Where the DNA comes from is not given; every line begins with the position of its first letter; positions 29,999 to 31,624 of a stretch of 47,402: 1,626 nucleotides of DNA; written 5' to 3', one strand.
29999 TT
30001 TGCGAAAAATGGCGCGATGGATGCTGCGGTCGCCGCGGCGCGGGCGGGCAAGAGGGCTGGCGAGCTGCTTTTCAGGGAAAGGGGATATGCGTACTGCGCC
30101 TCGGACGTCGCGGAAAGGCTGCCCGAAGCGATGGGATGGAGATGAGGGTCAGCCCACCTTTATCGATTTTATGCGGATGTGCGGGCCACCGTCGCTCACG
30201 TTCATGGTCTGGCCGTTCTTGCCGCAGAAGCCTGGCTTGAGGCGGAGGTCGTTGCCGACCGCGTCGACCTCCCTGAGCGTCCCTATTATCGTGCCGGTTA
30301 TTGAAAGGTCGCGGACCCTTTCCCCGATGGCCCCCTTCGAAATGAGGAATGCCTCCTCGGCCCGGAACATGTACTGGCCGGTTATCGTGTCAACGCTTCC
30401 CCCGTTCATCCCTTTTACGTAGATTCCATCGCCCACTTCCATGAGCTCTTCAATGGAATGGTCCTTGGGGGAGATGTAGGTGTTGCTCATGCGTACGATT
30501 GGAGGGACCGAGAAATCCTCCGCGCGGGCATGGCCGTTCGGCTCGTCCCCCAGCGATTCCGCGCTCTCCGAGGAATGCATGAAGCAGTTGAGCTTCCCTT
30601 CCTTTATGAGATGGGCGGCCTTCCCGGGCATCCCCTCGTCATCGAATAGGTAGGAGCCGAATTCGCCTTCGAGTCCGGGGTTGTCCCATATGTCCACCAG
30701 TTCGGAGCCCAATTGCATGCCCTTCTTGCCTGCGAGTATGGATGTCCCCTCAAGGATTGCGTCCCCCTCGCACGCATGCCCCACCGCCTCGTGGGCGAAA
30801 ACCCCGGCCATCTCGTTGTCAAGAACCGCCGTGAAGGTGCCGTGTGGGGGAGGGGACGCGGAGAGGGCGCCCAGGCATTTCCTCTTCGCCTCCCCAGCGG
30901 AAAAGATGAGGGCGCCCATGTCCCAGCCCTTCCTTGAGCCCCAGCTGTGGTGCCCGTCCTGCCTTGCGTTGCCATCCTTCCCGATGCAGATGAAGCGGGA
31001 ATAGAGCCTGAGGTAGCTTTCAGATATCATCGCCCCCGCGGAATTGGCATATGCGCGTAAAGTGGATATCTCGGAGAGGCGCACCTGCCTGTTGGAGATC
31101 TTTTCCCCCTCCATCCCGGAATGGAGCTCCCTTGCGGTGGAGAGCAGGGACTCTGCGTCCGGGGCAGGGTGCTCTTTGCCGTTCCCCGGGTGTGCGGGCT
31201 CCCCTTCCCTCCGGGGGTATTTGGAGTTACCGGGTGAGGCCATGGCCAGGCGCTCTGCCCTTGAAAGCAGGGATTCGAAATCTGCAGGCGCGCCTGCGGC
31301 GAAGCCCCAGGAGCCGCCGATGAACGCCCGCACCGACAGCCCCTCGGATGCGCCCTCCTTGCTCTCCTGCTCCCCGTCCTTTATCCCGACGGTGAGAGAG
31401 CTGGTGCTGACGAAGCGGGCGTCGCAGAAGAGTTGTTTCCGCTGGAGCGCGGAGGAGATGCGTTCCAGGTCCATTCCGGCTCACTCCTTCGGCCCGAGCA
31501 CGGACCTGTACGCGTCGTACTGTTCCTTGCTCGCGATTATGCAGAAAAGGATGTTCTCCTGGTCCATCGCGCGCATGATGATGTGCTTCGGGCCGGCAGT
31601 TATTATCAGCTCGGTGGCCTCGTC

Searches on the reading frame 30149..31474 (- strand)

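Call 73: search_protein_families(library=pfam, proteins=[window:30149-31474:-], max_evalue=0.00001)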
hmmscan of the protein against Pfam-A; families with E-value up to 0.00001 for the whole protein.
window:30149-31474:- (441 aa): 2 families
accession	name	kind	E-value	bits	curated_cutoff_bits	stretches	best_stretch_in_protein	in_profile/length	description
PF19289.4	PmbA_TldD_3rd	-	9.1e-65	218.3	22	1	212-441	2-219/220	PmbA/TldA metallopeptidase C-terminal domain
PF01523.21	PmbA_TldD_1st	-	7.6e-08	32.8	20.9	1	17-76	1-64/65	PmbA/TldA metallopeptidase domain 1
